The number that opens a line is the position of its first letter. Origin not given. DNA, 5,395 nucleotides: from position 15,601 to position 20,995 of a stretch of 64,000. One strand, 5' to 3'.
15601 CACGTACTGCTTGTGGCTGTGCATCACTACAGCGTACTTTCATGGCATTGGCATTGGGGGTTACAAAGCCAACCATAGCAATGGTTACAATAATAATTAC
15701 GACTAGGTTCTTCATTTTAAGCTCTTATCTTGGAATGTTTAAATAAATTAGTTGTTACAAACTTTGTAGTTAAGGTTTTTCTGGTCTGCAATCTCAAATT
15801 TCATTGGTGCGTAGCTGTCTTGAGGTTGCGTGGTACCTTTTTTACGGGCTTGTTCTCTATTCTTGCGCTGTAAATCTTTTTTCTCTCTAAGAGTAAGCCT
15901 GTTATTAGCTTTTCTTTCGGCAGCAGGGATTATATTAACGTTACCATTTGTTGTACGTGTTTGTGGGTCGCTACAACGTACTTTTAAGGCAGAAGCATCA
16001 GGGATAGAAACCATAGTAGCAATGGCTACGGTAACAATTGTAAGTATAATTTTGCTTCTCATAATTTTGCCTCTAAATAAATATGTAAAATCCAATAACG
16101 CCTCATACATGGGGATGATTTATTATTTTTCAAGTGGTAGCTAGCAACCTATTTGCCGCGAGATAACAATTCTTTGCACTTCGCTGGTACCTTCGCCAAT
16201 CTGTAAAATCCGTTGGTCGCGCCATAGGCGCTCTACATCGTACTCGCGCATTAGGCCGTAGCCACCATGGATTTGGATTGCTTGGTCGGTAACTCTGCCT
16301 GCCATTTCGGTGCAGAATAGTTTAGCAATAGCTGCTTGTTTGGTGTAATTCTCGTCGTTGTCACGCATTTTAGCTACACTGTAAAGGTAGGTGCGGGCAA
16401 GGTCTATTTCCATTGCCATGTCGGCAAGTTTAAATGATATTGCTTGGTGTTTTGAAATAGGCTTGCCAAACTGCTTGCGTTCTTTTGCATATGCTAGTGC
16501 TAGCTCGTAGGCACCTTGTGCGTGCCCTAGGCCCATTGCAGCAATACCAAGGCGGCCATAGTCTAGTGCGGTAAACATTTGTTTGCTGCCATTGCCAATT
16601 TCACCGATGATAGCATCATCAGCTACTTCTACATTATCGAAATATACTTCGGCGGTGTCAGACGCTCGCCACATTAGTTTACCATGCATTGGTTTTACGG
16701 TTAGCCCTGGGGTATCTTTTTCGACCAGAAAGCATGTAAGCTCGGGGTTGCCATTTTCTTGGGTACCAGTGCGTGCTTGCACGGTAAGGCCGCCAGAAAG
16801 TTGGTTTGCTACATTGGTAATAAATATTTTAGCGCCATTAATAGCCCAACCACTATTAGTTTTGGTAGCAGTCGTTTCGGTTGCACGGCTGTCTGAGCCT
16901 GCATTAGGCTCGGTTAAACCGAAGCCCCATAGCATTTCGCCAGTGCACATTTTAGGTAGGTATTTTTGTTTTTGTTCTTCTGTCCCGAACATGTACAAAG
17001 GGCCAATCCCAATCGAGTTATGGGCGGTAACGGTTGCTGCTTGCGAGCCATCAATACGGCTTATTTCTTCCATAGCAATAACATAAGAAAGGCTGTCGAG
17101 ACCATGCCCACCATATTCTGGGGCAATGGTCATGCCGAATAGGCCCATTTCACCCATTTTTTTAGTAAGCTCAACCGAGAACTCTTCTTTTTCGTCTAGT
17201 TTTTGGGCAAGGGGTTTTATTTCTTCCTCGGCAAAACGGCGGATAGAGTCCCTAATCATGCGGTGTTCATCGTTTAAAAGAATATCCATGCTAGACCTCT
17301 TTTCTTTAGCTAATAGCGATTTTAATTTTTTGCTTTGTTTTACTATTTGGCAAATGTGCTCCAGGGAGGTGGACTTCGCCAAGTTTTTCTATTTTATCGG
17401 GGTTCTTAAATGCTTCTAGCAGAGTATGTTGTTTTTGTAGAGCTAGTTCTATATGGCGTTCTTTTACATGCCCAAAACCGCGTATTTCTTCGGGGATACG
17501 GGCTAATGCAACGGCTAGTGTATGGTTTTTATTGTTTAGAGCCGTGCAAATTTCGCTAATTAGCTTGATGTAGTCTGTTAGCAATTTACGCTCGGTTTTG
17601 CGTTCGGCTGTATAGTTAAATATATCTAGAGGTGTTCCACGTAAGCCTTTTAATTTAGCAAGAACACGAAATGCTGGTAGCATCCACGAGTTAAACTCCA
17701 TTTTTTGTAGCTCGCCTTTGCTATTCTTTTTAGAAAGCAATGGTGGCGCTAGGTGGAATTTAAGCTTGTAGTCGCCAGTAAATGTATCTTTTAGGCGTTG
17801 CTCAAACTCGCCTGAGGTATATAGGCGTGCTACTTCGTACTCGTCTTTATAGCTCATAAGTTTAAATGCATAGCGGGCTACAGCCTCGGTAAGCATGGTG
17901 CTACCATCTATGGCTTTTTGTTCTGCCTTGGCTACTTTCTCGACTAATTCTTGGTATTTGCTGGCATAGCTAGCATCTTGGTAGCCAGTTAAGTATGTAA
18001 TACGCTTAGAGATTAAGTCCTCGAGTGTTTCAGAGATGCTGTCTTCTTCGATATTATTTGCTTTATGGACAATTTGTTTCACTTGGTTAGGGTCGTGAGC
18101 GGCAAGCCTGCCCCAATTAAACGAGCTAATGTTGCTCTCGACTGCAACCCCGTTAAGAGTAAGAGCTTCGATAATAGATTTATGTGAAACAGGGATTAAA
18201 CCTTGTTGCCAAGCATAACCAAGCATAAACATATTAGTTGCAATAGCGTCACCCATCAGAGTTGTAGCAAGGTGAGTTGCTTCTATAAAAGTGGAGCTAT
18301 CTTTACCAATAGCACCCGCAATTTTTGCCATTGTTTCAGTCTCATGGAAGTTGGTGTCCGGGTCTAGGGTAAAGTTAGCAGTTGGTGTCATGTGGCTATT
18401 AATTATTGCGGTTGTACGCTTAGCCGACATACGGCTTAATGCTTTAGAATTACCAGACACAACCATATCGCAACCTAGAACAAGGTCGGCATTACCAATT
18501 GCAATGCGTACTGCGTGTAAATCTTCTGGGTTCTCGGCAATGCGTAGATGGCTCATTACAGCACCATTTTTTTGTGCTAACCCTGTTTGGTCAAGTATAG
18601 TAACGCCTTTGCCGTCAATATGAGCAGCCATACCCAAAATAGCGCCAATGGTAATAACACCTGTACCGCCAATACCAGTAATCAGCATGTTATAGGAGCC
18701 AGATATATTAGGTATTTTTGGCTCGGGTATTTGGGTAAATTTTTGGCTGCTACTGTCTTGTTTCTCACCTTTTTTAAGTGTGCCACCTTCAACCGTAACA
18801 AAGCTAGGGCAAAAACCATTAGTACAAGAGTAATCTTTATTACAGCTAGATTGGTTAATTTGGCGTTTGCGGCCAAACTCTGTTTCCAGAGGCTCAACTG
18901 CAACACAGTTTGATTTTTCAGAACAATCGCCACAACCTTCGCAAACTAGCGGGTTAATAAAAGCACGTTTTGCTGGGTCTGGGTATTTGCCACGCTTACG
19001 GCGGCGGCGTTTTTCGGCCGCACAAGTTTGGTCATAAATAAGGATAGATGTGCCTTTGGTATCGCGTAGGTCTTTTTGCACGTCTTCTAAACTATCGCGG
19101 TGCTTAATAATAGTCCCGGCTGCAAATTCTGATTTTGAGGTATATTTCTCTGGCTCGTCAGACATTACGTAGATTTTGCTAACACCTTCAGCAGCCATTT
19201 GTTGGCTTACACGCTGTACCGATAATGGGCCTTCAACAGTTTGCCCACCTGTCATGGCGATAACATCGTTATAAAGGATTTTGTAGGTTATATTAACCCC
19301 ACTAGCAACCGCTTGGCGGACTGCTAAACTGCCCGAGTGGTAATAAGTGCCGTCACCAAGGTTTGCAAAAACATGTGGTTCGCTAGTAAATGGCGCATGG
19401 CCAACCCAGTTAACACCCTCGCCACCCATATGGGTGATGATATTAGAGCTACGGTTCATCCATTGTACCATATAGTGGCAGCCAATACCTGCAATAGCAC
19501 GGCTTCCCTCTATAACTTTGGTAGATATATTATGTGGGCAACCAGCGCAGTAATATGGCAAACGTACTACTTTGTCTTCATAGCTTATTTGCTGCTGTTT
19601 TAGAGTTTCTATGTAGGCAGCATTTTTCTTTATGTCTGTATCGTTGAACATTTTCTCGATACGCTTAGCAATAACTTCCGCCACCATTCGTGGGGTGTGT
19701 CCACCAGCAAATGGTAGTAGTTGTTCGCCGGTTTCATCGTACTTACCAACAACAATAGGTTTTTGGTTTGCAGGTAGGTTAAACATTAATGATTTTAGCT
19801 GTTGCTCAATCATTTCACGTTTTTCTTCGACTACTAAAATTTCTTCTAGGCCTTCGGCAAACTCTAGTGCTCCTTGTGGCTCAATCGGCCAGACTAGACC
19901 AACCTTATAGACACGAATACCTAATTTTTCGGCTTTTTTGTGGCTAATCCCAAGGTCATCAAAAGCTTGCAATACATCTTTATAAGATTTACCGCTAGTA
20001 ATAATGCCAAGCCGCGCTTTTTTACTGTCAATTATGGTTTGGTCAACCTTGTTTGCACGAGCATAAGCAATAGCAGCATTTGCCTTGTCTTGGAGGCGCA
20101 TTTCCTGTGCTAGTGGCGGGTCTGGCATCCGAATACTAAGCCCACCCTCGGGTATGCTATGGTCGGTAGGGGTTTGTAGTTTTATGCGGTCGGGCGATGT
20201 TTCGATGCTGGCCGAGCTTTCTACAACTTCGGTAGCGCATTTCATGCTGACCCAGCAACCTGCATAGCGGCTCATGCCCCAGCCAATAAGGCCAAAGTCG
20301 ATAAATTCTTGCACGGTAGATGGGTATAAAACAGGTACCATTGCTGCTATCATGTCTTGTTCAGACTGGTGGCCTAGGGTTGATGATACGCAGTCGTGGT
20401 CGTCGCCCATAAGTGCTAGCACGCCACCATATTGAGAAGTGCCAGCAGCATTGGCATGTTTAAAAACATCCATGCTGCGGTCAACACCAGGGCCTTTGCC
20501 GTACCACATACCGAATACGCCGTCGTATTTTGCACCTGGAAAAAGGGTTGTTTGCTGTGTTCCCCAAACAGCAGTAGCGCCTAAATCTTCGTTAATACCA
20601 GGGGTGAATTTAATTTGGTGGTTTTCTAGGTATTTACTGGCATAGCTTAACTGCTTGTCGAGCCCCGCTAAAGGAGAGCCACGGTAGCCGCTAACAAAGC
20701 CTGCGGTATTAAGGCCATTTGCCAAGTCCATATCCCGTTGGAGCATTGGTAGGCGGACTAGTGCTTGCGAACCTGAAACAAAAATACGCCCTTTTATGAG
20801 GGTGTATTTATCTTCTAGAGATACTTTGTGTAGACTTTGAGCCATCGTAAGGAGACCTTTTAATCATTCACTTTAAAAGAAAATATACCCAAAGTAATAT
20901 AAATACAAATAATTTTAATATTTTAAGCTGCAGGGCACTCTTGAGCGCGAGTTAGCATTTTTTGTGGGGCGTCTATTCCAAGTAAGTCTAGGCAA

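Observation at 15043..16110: Cluster of three small secreted proteins on the opposite strand after prpD, including a tandem paralog pair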

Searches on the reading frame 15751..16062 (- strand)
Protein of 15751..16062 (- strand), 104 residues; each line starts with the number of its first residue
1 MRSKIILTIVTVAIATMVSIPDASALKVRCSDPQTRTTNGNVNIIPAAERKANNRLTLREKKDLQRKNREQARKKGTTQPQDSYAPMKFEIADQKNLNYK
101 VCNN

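Call 3: search_protein_families(library=pfam, proteins=[window:15751-16062:-], max_evalue=1)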
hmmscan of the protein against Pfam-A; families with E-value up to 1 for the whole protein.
seq(104 aa): 1 family
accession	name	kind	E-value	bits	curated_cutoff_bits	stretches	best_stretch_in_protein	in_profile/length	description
PF16810.10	RXLR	-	0.013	16.4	26.9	1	1-78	1-74/141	RXLR phytopathogen effector protein, Avirulence activity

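Call 4: search_protein_families(library=ncbifam, proteins=[window:15751-16062:-], max_evalue=1)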
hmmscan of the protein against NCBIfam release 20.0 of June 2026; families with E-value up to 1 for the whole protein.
seq(104 aa): 2 families
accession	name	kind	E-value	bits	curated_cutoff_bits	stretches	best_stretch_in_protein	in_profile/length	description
NF033900.0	T4SS_IcmE_DotG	equivalog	0.03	12.4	750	1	2-77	5-81/1008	type IVB secretion system protein DotG/IcmE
NF033776.1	stress_YhcN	equivalog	0.15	12.5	125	1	4-63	2-61/87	peroxide/acid stress response protein YhcN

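Call 9: find_homologous_proteins(query=A1, max_evalue=0.01)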
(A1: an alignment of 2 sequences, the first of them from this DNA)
Query A1 (2 sequences) (104 aa, profile of the alignment): 3 proteins with E <= 0.01 among 38 candidates.
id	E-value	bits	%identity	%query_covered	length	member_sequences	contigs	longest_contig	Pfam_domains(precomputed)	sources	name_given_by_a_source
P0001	5.6e-52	193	100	100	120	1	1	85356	-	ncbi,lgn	-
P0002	1.9e-44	169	30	98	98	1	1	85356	-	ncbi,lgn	-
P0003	4.5e-36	142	73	100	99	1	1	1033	-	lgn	-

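Call 11: find_encoding_contigs(protein=P0003, flank=5000)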
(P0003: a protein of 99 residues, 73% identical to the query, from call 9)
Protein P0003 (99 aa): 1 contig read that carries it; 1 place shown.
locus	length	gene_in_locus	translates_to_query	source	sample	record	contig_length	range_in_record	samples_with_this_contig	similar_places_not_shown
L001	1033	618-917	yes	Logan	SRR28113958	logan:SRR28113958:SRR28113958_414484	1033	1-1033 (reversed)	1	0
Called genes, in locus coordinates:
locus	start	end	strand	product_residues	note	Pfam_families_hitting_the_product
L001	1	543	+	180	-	?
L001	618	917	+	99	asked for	-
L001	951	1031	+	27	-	?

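Call 12: find_encoding_contigs(protein=P0002, flank=3000, max_places=3)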
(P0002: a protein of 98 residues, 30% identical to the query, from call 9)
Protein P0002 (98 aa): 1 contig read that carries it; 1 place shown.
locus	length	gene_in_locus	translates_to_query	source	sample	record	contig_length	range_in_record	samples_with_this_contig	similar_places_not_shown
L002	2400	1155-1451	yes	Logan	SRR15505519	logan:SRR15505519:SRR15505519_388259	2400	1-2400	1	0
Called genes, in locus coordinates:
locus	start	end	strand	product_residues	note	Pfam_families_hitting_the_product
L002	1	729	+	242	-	?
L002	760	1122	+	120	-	-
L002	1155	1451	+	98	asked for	-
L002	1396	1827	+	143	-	-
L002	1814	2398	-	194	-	?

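Call 80: search_solved_structures(query=A9, max_evalue=10)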
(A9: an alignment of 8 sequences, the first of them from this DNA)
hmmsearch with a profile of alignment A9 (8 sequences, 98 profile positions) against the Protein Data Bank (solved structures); distinct sequences matched with E-value up to 10: 4.
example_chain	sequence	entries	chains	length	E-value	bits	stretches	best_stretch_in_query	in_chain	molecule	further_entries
1zvo_C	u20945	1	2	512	1.2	12.7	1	19-73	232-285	Immunoglobulin delta heavy chain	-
3cz3_A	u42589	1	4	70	1.3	12.6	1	42-83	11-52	Protein 2b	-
2vtu_J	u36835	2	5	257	1.6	12.3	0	20-49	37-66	MS2 COAT PROTEIN | COAT PROTEIN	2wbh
2zi0_A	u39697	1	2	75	1.8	12.1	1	42-84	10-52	Protein 2b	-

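Call 81: search_protein_families(library=pfam, alignment_id=A9, max_evalue=1)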
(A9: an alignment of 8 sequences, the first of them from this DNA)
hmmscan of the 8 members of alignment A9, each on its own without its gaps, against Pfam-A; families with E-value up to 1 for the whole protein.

A. member 1, seq(104 aa): 1 family
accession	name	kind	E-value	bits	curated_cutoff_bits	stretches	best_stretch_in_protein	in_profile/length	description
PF16810.10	RXLR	-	0.013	16.4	26.9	1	1-78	1-74/141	RXLR phytopathogen effector protein, Avirulence activity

B. families by the number of members that match (of 8 scanned): 4 families
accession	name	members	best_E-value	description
PF16810.10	RXLR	1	0.013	RXLR phytopathogen effector protein, Avirulence activity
PF17874.7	TPR_MalT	1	0.015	MalT-like TPR region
PF12869.13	tRNA_anti-like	1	0.053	tRNA_anti-like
PF13670.12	PepSY_2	1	0.29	Peptidase propeptide and YPEB domain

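Call 83: search_protein_families(library=padloc, proteins=[window:15751-16062:-, P0002, P0027], max_evalue=1)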
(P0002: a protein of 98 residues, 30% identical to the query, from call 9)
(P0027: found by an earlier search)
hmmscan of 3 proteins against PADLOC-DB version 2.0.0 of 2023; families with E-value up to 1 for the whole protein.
seq(104 aa): 0 families

P0002 (98 aa): 0 families

P0027 (100 aa): 0 families

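Call 84: search_protein_families(library=phrogs, proteins=[window:15751-16062:-, P0002, P0027], max_evalue=1)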
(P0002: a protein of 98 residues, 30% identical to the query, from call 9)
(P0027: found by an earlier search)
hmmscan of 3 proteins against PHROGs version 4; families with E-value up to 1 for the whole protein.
seq(104 aa): 0 families

P0002 (98 aa): 1 family
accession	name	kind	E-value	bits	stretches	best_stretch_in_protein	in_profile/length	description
phrog_29572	-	unknown function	0.86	10.7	1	60-89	79-108/129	-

P0027 (100 aa): 1 family
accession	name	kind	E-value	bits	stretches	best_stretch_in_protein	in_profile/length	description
phrog_14165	-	unknown function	0.1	13.8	1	3-33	2-32/109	-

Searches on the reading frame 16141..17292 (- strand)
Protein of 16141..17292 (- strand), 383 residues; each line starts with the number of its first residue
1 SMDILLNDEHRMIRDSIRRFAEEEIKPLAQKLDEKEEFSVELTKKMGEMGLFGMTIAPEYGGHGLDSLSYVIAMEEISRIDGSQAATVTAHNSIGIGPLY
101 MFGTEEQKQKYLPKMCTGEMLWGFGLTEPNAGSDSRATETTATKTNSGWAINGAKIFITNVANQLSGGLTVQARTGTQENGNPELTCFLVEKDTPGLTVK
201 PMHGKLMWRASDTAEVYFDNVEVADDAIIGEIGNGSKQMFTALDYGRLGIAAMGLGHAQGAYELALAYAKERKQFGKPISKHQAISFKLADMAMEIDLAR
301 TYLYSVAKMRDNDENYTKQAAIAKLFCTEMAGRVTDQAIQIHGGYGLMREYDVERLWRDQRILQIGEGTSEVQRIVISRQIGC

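Call 19: find_related_loci(query=window:16141-17292:-, collection=genome_contigs, flank=6000)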
Query window:16141-17292:- (383 aa) in genome_contigs; peptide patterns used: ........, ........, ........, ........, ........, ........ (x = any residue, [..] = any of these).
600 stretches matched a pattern (row limit reached: there are more); 594 encode a relative of the query (tblastn E <= 1e-3); the best 80 are kept; 80 distinct loci.
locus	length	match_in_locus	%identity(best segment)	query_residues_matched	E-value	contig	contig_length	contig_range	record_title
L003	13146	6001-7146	86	2-383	0e+0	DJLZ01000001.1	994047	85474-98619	MAG TPA_asm: Proteobacteria bacterium UBA6503 UBA6503_contig_9, whole genome shotgun sequence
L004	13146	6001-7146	83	2-383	0e+0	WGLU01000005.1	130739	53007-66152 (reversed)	MAG: Proteobacteria bacterium isolate RI_95 c_000000021753, whole genome shotgun sequence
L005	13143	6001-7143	73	2-383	0e+0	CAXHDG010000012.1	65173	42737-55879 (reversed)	MAG TPA_asm: uncultured Magnetococcales bacterium isolate SRR12480076_binner123_Refined_1 genome assembly, contig: ERZ98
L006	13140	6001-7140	68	2-381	0e+0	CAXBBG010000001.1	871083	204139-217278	MAG TPA_asm: uncultured Magnetococcales bacterium isolate ERR2762135_binner123_Refined_42 genome assembly, contig: ERZ34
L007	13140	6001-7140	68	2-381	0e+0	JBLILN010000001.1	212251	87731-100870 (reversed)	MAG: Alphaproteobacteria bacterium isolate 3300054694_113 Ga0535664_0000031, whole genome shotgun sequence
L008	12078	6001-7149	62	1-383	2e-173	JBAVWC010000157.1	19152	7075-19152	MAG: Alphaproteobacteria bacterium isolate MFD02472_ilm_asm_bin11 k127_168395, whole genome shotgun sequence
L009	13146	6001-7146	62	2-383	3e-171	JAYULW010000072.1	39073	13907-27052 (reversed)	MAG: Alphaproteobacteria bacterium isolate GFS_9416 GFS_9416_71, whole genome shotgun sequence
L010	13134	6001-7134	63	2-383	2e-169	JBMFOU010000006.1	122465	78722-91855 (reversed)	MAG: Bacteroidales bacterium isolate KM4338-45 NODE_76_length_122465_cov_7.086880, whole genome shotgun sequence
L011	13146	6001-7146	61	1-383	5e-168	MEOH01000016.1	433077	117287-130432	MAG: Bacteroidetes bacterium GWF2_38_335 gwf2_scaffold_31, whole genome shotgun sequence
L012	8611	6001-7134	62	2-383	1e-167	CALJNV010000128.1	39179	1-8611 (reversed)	MAG: uncultured Bacteroidales bacterium isolate R1_Bin_METABAT__22_1 genome assembly, contig: c_000002834123, whole geno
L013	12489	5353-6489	64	2-381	2e-166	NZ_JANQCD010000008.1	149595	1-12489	Marinifilum sp. D737 scaffold_8_length=149596, whole genome shotgun sequence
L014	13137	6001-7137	64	2-381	2e-166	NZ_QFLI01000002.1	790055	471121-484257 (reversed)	Marinifilum breve strain JC075 scaffold_1, whole genome shotgun sequence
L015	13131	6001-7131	64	6-383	9e-166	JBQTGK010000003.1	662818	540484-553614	Marinifilum sp. RC60d5 c_000000000003, whole genome shotgun sequence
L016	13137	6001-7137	64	2-381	2e-165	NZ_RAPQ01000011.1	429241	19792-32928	Marinifilum flexuosum strain DSM 21950 Ga0170439_104, whole genome shotgun sequence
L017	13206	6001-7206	60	6-383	7e-165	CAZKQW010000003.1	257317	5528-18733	MAG TPA_asm: uncultured Pseudomonadota bacterium isolate SRP278252_co2_16 genome assembly, contig: NODE_30_length_257317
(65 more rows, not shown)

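Call 29: search_protein_families(library=pfam, proteins=[window:16141-17292:-], max_evalue=0.00001)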
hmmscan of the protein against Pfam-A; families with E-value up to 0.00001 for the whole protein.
window:16141-17292:- (383 aa): 4 families
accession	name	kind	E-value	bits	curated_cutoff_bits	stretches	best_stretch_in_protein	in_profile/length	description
PF00441.29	Acyl-CoA_dh_1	-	2.6e-51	174.1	22.4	1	233-381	1-149/150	Acyl-CoA dehydrogenase, C-terminal domain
PF02771.21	Acyl-CoA_dh_N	-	1.4e-43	148.3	22.9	1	7-119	1-113/113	Acyl-CoA dehydrogenase, N-terminal domain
PF08028.16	Acyl-CoA_dh_2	-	6.9e-23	81.8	22.7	1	248-365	1-128/134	Acyl-CoA dehydrogenase, C-terminal domain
PF02770.24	Acyl-CoA_dh_M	-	3e-21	75.8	33.3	1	124-221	2-97/97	Acyl-CoA dehydrogenase, middle domain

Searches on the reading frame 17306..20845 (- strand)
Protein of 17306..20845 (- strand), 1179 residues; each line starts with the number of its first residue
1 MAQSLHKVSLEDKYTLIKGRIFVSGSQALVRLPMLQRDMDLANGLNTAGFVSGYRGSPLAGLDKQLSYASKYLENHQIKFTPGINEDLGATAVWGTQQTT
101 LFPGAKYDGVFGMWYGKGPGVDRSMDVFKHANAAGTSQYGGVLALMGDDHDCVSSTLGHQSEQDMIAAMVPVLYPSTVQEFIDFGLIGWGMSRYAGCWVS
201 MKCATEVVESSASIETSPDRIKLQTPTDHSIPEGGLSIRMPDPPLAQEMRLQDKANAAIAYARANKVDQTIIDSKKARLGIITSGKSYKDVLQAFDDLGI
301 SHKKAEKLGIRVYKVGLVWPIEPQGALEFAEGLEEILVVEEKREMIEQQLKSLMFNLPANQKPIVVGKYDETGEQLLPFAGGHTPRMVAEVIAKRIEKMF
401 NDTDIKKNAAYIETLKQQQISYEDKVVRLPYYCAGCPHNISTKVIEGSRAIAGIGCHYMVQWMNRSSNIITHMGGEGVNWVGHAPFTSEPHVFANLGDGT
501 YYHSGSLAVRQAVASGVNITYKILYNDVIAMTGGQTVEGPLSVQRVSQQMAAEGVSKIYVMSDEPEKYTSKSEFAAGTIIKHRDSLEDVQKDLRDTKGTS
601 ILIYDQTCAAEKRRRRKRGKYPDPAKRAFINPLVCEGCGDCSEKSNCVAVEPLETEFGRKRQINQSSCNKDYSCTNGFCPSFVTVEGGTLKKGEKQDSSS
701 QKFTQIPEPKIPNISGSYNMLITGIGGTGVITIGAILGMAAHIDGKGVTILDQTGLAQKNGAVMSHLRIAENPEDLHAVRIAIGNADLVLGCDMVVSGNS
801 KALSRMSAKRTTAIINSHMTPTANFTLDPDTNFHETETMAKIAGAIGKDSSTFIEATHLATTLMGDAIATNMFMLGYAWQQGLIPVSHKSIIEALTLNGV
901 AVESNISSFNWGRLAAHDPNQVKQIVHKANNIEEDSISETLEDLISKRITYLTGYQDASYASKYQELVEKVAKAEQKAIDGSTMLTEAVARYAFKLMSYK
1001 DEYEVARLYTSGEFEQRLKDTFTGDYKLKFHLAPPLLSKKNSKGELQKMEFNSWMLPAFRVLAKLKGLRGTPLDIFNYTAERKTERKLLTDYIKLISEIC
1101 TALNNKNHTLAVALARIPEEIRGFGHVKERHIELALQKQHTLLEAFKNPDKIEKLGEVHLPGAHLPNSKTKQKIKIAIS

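Call 29: search_protein_families(library=pfam, proteins=[window:17306-20845:-], max_evalue=0.00001)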
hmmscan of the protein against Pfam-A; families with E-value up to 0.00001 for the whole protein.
window:17306-20845:- (1179 aa): 3 families
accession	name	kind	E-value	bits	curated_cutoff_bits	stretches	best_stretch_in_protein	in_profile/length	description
PF20169.3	DUF6537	-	5e-69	232.7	27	1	941-1135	1-197/203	Family of unknown function (DUF6537)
PF01558.24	POR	-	5.3e-19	69.5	27.4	1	726-910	1-169/173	Pyruvate ferredoxin/flavodoxin oxidoreductase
PF02775.26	TPP_enzyme_C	-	9e-06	26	21.9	0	453-545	1-99/151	Thiamine pyrophosphate enzyme, C-terminal TPP binding domain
